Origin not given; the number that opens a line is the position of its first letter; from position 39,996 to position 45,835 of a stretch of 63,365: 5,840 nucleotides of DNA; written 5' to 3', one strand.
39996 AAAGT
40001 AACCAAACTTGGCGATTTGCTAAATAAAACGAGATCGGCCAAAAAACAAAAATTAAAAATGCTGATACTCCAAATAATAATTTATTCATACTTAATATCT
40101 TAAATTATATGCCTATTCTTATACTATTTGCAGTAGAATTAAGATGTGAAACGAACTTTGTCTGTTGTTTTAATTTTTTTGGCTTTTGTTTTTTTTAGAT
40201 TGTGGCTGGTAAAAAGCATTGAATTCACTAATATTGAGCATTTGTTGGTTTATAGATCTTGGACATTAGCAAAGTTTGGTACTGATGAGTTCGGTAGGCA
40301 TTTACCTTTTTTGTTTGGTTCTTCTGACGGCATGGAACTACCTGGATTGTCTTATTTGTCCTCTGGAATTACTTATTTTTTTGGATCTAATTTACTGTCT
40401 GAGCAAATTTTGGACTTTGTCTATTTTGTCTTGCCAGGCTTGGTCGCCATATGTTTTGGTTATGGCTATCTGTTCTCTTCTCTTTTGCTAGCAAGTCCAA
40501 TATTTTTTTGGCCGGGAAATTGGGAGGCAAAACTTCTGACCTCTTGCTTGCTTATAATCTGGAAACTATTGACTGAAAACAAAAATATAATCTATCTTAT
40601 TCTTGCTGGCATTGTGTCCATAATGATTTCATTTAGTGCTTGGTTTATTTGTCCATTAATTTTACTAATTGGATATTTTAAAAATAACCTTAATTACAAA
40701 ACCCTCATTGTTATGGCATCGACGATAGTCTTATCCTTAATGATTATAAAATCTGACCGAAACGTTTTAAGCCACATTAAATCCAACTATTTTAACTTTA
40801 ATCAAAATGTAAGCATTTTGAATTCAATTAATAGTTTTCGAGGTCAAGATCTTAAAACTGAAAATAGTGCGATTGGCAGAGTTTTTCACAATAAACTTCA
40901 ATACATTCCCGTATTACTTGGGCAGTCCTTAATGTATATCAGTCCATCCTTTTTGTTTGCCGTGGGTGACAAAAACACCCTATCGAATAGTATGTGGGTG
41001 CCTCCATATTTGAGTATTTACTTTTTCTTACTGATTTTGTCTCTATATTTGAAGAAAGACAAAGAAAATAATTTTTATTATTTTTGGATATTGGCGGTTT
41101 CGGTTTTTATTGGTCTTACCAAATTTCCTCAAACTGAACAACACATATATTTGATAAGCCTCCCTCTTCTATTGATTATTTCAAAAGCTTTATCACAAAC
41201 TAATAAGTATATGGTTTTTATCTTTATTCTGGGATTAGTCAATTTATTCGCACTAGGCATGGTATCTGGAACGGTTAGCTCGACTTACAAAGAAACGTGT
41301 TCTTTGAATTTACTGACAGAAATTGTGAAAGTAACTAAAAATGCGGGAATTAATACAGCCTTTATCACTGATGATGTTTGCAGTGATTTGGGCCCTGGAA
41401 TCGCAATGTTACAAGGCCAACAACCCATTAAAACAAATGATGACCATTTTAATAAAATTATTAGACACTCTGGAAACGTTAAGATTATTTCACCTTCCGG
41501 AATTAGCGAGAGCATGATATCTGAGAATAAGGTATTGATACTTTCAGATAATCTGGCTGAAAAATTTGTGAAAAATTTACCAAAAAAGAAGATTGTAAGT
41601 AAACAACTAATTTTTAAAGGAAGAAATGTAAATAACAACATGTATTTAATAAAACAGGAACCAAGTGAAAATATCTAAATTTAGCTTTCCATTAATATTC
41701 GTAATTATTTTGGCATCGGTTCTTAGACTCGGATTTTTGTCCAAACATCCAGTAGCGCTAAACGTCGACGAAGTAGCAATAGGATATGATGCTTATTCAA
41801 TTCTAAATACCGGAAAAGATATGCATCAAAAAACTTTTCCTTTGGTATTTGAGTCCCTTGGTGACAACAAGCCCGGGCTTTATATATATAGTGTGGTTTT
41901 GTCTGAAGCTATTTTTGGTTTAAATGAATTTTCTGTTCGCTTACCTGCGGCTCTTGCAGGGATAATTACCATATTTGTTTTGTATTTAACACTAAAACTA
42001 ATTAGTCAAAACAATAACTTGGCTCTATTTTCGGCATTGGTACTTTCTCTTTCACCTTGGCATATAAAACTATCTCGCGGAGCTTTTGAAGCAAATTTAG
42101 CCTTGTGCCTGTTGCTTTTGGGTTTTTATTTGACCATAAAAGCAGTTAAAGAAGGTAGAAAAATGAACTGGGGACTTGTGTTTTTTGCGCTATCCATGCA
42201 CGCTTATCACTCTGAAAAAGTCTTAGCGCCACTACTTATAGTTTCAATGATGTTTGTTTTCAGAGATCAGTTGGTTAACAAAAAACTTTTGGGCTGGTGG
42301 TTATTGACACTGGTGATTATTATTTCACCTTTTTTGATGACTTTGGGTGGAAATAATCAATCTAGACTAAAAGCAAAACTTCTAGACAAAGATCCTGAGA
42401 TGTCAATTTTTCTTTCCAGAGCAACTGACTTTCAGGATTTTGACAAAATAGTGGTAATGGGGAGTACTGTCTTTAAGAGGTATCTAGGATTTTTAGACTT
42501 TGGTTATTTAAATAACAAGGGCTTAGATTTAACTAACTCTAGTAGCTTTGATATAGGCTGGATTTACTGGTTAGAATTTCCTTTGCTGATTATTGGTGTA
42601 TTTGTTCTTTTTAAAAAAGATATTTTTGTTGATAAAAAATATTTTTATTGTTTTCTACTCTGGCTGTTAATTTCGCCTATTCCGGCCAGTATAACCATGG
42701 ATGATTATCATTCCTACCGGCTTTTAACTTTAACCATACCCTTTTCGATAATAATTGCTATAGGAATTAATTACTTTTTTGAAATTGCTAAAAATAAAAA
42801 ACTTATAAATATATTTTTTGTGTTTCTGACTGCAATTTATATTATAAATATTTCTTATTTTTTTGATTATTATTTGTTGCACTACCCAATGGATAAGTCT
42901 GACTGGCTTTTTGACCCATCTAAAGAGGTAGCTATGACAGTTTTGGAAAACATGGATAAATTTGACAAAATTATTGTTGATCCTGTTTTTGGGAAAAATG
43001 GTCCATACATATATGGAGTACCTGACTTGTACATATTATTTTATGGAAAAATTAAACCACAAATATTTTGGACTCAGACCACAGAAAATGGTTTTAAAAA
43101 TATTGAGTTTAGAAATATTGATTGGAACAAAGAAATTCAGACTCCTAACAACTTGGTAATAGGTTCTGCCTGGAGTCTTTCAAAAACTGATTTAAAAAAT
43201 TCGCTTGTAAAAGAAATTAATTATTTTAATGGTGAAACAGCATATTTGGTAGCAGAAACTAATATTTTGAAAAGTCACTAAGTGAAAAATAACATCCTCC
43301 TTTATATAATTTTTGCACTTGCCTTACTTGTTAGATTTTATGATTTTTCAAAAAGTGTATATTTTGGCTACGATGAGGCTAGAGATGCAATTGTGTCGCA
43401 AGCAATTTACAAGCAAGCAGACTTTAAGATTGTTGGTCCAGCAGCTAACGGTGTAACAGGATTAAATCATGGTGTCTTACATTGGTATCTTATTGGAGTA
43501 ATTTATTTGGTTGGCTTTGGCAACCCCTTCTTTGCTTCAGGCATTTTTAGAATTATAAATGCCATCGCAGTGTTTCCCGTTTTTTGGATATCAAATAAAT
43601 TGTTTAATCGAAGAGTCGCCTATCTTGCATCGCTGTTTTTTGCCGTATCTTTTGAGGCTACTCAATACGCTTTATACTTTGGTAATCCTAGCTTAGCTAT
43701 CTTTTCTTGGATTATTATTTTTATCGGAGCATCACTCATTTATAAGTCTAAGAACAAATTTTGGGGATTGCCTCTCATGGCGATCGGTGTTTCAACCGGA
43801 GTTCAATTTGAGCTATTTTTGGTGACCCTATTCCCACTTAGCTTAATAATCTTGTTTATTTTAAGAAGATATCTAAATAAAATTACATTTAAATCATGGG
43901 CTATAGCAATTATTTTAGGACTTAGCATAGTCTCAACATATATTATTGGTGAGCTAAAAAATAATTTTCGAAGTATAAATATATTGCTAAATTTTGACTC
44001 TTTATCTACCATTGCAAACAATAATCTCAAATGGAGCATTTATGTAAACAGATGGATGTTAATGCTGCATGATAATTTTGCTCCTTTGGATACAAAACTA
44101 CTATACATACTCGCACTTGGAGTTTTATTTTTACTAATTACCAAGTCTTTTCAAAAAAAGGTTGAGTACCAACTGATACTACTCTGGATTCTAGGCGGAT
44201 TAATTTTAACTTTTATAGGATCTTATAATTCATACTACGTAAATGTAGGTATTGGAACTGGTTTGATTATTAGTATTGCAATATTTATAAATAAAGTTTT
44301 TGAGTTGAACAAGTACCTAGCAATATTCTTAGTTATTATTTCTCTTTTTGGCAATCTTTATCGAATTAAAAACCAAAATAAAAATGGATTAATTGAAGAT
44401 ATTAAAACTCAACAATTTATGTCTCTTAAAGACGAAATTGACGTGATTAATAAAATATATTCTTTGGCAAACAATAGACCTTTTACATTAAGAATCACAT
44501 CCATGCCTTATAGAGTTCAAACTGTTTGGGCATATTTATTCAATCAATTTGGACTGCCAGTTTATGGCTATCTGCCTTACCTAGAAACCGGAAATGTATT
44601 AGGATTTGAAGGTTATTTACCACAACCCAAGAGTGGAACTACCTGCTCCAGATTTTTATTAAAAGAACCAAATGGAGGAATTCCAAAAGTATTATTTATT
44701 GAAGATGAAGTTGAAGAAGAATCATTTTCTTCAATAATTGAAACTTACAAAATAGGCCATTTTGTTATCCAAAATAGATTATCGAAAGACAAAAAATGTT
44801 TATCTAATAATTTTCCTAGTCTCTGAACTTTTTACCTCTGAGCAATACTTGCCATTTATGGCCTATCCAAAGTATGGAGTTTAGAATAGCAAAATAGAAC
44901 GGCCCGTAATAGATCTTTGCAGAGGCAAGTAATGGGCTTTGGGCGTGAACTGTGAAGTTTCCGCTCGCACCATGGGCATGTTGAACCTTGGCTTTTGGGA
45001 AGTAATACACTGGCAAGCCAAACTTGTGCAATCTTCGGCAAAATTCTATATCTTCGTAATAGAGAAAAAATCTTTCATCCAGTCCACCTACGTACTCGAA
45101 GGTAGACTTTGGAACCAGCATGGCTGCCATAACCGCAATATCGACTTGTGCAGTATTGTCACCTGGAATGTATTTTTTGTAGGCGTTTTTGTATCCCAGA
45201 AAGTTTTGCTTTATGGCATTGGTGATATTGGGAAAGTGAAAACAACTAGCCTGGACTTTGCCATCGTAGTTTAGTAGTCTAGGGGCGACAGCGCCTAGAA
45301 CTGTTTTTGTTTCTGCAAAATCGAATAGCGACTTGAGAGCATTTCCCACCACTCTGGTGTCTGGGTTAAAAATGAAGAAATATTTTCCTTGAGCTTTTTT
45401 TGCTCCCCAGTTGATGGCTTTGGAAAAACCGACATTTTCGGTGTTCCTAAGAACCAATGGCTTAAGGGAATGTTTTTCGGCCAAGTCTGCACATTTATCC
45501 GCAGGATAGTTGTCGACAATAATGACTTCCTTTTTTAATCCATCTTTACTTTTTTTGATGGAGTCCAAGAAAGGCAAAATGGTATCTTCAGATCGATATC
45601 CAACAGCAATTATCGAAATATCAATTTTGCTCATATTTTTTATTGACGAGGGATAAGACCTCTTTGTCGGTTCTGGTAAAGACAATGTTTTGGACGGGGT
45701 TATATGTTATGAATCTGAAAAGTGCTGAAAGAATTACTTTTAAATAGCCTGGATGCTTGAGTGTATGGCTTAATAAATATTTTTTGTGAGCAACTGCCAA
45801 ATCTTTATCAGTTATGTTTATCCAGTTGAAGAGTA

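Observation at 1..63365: Hyper-expanded GT-C island: at least 18 complete lipid-carrier-dependent transferase genes in 63 kb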

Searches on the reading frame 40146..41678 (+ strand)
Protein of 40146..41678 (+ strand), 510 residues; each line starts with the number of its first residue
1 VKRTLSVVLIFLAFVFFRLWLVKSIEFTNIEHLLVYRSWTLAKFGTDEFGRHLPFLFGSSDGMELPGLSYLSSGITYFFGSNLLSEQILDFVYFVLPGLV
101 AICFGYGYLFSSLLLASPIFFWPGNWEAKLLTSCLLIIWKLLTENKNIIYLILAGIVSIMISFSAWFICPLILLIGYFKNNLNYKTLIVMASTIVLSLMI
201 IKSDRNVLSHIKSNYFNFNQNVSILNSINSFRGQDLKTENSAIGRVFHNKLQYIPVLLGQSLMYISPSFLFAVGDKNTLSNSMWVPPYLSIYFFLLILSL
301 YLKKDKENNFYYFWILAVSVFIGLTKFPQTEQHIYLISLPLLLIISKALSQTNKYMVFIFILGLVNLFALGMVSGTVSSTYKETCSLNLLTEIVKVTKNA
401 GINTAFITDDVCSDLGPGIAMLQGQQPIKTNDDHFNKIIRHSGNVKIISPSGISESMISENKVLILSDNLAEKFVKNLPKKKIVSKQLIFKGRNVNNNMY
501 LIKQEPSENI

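Call 7: search_protein_families(library=pfam, proteins=[window:40146-41678:+], max_evalue=0.01)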
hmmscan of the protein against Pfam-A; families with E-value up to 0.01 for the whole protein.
window:40146-41678:+ (510 aa): 0 families

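Call 11: search_protein_families(library=ncbifam, proteins=[window:40146-41678:+], max_evalue=1)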
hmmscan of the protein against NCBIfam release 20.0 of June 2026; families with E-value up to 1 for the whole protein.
window:40146-41678:+ (510 aa): 0 families

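Call 18: search_protein_families(library=pfam, proteins=[window:40146-41678:+], max_evalue=10)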
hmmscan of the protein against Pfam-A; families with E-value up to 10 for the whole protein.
window:40146-41678:+ (510 aa): 1 family
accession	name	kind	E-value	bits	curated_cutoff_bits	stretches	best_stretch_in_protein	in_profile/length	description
PF11847.13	GT-C_AftD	-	1.6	7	26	1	131-184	175-228/661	Alpha-(1->3)-arabinofuranosyltransferase, N-terminal GT-C domain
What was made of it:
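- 40146..41678 (+): Degenerate family-A member (N-I-E instead of D-E), possibly non-catalytic. No Pfam hit (calls 7, 18).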

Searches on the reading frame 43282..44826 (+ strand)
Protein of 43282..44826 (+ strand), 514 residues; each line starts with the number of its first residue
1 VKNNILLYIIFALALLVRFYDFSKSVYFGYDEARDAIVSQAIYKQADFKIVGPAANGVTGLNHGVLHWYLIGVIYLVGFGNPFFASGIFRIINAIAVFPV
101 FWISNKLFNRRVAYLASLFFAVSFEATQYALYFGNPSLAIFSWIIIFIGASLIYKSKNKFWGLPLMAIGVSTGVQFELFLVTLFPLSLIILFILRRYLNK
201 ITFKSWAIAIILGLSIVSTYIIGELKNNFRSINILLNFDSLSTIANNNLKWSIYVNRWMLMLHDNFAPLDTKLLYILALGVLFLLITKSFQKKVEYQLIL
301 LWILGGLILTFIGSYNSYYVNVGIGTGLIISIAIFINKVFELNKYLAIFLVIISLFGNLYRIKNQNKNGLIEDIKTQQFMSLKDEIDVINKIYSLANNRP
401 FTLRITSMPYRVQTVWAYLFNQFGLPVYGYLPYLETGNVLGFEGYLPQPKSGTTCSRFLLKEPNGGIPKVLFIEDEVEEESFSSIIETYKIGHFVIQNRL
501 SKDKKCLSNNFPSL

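Call 7: search_protein_families(library=pfam, proteins=[window:43282-44826:+], max_evalue=0.01)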
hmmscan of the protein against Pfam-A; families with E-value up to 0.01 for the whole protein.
window:43282-44826:+ (514 aa): 1 family
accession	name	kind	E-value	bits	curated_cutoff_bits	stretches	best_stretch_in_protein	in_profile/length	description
PF13231.12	PMT_2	-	0.0044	17.7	26.1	1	66-221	5-158/160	Dolichyl-phosphate-mannose-protein mannosyltransferase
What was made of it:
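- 43282..44826 (+): Family-B GT-C. PMT_2 17.7 bits (call 7).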

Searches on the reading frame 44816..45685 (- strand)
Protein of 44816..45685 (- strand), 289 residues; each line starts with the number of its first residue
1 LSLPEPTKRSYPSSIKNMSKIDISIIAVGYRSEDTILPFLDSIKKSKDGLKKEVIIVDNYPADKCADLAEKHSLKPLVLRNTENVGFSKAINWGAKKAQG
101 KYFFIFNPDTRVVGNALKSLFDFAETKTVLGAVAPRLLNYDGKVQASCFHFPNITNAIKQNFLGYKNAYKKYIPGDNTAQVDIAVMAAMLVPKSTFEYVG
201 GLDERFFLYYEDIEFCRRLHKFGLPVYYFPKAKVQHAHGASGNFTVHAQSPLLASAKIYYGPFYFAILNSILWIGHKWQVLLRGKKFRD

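Call 7: search_protein_families(library=pfam, proteins=[window:44816-45685:-], max_evalue=0.01)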
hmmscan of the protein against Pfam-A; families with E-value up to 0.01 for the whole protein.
window:44816-45685:- (289 aa): 4 families
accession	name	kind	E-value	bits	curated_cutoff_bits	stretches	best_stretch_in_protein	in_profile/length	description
PF00535.33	Glycos_transf_2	-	2.6e-19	70.2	23.3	1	24-166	1-148/168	Glycosyl transferase family 2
PF13641.12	Glyco_tranf_2_3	-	4.9e-07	30.4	27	1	23-242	3-217/230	Glycosyltransferase like family 2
PF10111.15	Glyco_tranf_2_2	-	9.3e-05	22.5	27.3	1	51-221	29-201/276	Glycosyltransferase like family 2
PF02709.20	Glyco_transf_7C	-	0.0055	16.8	23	0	189-231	24-67/78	N-terminal domain of galactosyltransferase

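Call 70: search_protein_families(library=ncbifam, proteins=[window:44816-45685:-], max_evalue=0.00001)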
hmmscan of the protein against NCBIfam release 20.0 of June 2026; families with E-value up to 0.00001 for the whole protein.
window:44816-45685:- (289 aa): 10 families
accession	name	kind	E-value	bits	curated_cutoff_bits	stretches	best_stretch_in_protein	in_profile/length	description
TIGR03965.1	mycofact_glyco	equivalog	3.1e-14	52.7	280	1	37-238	93-282/467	mycofactocin biosynthesis glycosyltransferase MftF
TIGR01556.1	rhamnosyltran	subfamily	3.3e-13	49.5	200.55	1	45-241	12-205/281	rhamnosyltransferase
TIGR04283.1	glyco_like_mftF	equivalog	9e-12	45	182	1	23-132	1-106/221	TIGR04283 family arsenosugar biosynthesis glycosyltransferase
NF041875.1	EPS_EpsD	equivalog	4.5e-10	39.4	370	1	51-238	30-208/325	exopolysaccharide biosynthesis glycosyltransferase EpsD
NF007482.0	PRK10073.1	equivalog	3.3e-08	32.9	423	1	19-127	4-113/334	glycosyltransferase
NF050113.1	gal_furan_GlfT1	equivalog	7.4e-07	28.8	330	1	35-240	13-210/290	galactofuranosyltransferase GlfT1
NF038302.1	EPS_HpsE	equivalog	1.3e-06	27.6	300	1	21-237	1-223/307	hormogonium polysaccharide biosynthesis glycosyltransferase HpsE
NF038299.1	EPS_HpsN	equivalog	1.6e-06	27.3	425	1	23-267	3-251/317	hormogonium polysaccharide biosynthesis glycosyltransferase HpsN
TIGR03937.1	PgaC_IcaA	equivalog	1.7e-06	27.3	422.3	1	17-159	41-188/407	poly-beta-1,6-N-acetyl-D-glucosamine synthase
TIGR03111.1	glyc2_xrt_Gpos1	hypoth_equivalog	3.3e-06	26.2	363.95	1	22-150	50-182/439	TIGR03111 family XrtG-associated glycosyltransferase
